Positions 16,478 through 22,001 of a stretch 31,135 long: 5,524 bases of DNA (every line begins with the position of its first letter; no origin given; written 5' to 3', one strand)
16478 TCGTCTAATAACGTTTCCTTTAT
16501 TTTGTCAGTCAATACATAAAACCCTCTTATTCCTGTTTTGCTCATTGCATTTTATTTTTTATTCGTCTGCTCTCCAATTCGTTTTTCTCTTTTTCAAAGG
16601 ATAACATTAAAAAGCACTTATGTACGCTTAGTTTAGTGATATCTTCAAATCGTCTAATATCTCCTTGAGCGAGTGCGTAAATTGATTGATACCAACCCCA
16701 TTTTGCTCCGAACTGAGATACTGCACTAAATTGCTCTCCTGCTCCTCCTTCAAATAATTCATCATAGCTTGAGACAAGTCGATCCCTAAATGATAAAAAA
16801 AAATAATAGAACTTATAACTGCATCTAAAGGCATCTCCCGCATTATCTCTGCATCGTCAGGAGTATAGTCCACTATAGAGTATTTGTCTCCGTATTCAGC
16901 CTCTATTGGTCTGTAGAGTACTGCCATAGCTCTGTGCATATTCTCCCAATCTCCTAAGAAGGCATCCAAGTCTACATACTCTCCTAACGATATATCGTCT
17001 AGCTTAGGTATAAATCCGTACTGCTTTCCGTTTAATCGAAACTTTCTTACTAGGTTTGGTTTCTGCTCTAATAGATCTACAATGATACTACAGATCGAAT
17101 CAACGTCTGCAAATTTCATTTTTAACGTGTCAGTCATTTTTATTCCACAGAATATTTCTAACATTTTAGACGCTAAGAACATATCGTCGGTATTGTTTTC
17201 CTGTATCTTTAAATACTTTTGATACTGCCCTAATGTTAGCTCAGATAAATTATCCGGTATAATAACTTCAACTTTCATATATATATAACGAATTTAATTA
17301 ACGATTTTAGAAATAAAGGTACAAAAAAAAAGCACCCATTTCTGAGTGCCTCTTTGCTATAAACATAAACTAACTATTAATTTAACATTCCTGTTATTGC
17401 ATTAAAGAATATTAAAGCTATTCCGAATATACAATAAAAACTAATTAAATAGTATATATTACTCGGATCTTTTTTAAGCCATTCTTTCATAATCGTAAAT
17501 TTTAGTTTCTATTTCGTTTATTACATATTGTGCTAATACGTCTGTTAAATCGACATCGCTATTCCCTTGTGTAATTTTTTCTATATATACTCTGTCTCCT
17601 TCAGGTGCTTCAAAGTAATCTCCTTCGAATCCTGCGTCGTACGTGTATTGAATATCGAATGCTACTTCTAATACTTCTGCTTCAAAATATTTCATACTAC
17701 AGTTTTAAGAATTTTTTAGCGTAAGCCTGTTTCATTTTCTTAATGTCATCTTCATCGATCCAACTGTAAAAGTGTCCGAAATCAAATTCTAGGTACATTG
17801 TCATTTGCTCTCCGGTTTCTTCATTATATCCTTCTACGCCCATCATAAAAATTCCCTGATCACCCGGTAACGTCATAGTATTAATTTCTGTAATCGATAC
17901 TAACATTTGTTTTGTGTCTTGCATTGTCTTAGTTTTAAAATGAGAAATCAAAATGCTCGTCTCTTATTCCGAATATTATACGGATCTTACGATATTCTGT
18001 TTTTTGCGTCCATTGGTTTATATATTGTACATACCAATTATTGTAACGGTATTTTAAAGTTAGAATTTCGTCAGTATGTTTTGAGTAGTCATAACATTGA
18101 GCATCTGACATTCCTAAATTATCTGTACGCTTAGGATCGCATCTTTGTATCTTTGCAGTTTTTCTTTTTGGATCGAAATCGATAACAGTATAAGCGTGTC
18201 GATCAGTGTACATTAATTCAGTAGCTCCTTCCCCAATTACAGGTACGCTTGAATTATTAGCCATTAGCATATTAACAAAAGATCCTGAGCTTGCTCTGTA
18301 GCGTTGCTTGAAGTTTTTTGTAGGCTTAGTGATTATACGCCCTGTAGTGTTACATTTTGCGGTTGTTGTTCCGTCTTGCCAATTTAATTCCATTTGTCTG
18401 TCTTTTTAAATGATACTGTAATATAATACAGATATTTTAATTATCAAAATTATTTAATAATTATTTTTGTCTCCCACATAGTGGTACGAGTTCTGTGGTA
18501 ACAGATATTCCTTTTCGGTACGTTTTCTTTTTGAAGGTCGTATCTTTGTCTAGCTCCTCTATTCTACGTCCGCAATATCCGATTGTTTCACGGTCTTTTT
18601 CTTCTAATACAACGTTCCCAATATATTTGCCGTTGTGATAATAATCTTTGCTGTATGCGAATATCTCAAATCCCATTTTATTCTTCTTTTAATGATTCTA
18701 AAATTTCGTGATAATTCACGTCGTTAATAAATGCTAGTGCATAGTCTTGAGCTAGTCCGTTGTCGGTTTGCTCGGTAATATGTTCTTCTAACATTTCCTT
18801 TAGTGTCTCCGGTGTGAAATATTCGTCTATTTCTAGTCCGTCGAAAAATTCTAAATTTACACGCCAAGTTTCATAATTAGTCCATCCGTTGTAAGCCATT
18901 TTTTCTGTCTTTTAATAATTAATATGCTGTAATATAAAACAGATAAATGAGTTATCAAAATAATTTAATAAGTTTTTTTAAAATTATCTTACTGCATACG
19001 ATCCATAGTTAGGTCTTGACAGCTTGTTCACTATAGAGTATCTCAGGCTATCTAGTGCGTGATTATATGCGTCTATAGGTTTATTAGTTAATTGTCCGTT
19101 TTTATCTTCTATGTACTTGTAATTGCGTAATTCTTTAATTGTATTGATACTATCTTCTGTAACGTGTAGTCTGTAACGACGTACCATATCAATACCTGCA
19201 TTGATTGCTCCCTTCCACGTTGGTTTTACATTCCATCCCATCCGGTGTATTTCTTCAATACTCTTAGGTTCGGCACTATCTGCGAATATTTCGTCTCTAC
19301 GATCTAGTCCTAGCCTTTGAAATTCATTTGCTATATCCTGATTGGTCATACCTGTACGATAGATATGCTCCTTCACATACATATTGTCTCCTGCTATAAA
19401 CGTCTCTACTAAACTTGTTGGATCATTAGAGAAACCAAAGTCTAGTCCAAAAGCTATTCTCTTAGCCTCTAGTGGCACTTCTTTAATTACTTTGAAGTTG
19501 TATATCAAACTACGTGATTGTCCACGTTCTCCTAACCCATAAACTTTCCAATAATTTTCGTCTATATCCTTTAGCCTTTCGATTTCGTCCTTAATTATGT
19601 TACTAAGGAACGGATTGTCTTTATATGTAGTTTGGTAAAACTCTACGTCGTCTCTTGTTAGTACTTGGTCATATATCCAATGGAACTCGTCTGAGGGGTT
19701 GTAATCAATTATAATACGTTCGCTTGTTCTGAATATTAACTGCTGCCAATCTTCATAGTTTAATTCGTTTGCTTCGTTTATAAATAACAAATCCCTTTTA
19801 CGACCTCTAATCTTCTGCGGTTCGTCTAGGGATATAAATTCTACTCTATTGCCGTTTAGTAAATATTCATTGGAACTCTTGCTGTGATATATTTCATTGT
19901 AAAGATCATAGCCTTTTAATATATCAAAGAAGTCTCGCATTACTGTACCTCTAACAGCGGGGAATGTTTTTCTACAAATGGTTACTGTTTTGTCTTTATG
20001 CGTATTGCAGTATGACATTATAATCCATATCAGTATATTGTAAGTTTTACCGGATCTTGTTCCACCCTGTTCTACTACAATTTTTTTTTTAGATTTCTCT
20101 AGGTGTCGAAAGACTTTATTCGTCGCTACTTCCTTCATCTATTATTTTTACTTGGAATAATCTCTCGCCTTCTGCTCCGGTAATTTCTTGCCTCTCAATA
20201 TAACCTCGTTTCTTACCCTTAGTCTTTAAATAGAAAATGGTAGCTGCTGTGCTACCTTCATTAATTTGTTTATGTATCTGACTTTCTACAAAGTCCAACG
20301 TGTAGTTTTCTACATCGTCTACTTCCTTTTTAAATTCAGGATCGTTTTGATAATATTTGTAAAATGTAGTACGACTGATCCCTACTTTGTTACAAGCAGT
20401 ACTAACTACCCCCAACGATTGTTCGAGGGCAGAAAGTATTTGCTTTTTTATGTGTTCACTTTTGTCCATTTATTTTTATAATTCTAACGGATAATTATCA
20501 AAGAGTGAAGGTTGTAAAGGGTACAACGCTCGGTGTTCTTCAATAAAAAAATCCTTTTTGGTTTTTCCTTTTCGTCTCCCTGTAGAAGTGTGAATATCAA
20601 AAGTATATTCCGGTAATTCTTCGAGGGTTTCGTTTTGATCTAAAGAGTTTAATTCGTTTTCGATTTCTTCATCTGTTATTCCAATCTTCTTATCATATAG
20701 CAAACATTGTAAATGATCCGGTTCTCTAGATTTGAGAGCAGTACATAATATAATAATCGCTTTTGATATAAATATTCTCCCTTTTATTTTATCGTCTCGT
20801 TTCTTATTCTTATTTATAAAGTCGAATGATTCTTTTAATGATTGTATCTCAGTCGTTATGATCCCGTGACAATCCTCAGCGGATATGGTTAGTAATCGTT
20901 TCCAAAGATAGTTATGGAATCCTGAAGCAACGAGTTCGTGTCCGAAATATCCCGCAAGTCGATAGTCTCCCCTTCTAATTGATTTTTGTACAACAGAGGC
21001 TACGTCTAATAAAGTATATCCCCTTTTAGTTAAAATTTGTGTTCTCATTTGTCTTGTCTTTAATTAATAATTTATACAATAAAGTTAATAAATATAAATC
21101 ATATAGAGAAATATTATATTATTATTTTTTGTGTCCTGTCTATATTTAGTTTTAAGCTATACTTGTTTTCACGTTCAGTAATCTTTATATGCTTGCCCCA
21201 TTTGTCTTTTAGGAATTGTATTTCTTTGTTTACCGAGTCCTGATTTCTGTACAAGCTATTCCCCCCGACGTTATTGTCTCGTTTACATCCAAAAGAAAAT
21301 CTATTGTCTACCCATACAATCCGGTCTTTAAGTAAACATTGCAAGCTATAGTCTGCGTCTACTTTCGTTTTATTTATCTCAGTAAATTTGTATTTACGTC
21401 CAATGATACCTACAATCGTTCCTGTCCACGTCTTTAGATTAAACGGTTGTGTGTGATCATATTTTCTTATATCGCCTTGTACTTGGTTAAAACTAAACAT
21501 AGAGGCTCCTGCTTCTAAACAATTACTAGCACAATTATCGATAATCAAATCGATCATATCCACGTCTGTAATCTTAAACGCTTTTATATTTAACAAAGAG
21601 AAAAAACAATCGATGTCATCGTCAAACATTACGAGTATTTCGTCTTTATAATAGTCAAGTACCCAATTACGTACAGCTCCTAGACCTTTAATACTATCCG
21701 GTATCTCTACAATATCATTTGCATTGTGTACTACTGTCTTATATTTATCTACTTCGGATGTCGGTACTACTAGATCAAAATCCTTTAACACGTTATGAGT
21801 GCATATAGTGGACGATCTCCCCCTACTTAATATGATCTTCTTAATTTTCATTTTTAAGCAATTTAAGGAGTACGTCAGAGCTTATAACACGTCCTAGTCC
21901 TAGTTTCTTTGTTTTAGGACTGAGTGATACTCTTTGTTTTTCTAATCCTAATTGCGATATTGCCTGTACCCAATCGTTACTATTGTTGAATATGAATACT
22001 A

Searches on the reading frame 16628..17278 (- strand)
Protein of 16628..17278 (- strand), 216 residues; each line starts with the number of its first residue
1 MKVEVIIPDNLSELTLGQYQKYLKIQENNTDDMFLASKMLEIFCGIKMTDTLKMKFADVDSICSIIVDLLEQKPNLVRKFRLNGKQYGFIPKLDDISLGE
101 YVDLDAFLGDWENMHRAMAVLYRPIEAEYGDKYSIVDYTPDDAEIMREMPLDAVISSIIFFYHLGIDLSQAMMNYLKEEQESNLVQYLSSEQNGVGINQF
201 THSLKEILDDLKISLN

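Call 30: search_protein_families(library=phrogs, proteins=[window:16628-17278:-], max_evalue=0.001)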
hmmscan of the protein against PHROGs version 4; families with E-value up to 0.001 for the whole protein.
window:16628-17278:- (216 aa): 1 family
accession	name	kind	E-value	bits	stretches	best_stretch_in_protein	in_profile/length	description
phrog_32199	-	unknown function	1.5e-21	78.3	1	5-174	3-163/175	-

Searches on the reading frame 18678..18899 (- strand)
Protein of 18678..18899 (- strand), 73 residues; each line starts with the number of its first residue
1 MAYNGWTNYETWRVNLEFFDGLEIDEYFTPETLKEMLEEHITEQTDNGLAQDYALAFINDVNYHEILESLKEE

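Call 30: search_protein_families(library=phrogs, proteins=[window:18678-18899:-], max_evalue=0.001)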
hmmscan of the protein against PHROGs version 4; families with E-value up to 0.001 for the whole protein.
window:18678-18899:- (73 aa): 1 family
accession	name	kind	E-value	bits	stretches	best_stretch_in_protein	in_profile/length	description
phrog_871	-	unknown function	0.00063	21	1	2-18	13-29/140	-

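Call 51: search_protein_families(library=pfam, proteins=[window:18678-18899:-], max_evalue=0.01)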
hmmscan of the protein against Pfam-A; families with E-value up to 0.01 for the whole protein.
window:18678-18899:- (73 aa): 1 family
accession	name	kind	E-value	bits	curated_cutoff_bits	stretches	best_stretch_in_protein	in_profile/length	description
PF23907.1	DUF7249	-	2.9e-05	25.4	27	1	2-56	4-49/93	Family of unknown function (DUF7249)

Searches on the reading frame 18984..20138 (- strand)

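Call 30: search_protein_families(library=phrogs, proteins=[window:18984-20138:-], max_evalue=0.001)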
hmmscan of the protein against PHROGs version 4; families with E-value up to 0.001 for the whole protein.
window:18984-20138:- (384 aa): 7 families
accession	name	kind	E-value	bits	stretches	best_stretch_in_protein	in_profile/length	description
phrog_5653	-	head and packaging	4e-31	109.3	1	219-372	23-180/199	terminase large subunit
phrog_6672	-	head and packaging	1.7e-30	106.4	1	252-375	6-132/145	terminase large subunit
phrog_3717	-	head and packaging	2.7e-28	100.2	1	6-246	11-270/277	terminase large subunit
phrog_10250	-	head and packaging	1.4e-10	42.3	1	216-373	34-216/228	terminase large subunit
phrog_22023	-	unknown function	2.3e-09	38.7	1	142-264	25-151/153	-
phrog_979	-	head and packaging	1.8e-07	31.2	1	15-159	163-314/642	terminase large subunit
phrog_18557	-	head and packaging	0.00021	22.4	1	332-376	33-77/88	terminase large subunit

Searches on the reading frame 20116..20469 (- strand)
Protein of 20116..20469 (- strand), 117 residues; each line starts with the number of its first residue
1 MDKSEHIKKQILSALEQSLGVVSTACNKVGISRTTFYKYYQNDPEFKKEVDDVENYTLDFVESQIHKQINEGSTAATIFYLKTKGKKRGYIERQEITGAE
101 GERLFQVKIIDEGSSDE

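Call 30: search_protein_families(library=phrogs, proteins=[window:20116-20469:-], max_evalue=0.001)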
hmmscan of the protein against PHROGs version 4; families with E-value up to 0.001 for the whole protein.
window:20116-20469:- (117 aa): 8 families
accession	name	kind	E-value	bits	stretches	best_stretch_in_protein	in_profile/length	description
phrog_4044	-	head and packaging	4.7e-08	33.7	1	7-82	28-101/180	terminase small subunit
phrog_309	-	head and packaging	2.8e-06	28.6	1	27-103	164-265/319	terminase small subunit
phrog_12375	-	DNA, RNA and nucleotide metabolism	1.4e-05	26.3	1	9-41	12-44/100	DNA binding protein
phrog_24579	-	head and packaging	6.1e-05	24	1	22-82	34-97/126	terminase small subunit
phrog_14982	-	unknown function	0.00017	22.7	1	22-50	32-60/182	-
phrog_4494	-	unknown function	0.00063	21.2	0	1-47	1-46/109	-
phrog_4102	-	head and packaging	0.00067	20.9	0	5-54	17-76/166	terminase small subunit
phrog_10408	-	unknown function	0.00078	20.1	0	1-39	1-41/49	-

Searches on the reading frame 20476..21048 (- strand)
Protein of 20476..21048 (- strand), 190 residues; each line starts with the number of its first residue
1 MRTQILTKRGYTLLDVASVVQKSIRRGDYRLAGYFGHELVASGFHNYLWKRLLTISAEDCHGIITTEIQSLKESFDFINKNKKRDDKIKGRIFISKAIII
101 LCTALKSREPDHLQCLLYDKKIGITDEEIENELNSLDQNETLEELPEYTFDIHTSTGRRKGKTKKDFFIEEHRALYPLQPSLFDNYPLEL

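Call 30: search_protein_families(library=phrogs, proteins=[window:20476-21048:-], max_evalue=0.001)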
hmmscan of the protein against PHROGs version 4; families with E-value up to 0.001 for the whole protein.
window:20476-21048:- (190 aa): 2 families
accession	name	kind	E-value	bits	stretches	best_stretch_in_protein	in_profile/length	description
phrog_16866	-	unknown function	2.8e-50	171.6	1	20-185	1-157/165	-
phrog_33349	-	other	1.4e-08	36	1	15-159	28-158/239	ATPase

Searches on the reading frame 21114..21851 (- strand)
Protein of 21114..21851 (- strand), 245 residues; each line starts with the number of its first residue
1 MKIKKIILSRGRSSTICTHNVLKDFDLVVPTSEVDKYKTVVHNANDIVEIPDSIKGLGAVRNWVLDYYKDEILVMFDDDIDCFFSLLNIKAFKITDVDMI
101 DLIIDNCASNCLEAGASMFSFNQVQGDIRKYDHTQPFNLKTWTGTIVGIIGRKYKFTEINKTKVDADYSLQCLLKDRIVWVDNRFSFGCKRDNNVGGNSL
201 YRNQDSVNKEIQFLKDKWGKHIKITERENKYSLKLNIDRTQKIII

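Call 30: search_protein_families(library=phrogs, proteins=[window:21114-21851:-], max_evalue=0.001)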
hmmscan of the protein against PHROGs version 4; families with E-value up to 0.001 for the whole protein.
window:21114-21851:- (245 aa): 1 family
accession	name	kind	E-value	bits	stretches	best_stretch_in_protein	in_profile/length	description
phrog_842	-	other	9.2e-19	69.2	1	5-234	7-238/270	beta-glucosyl-HMC-alpha-glucosyltransferase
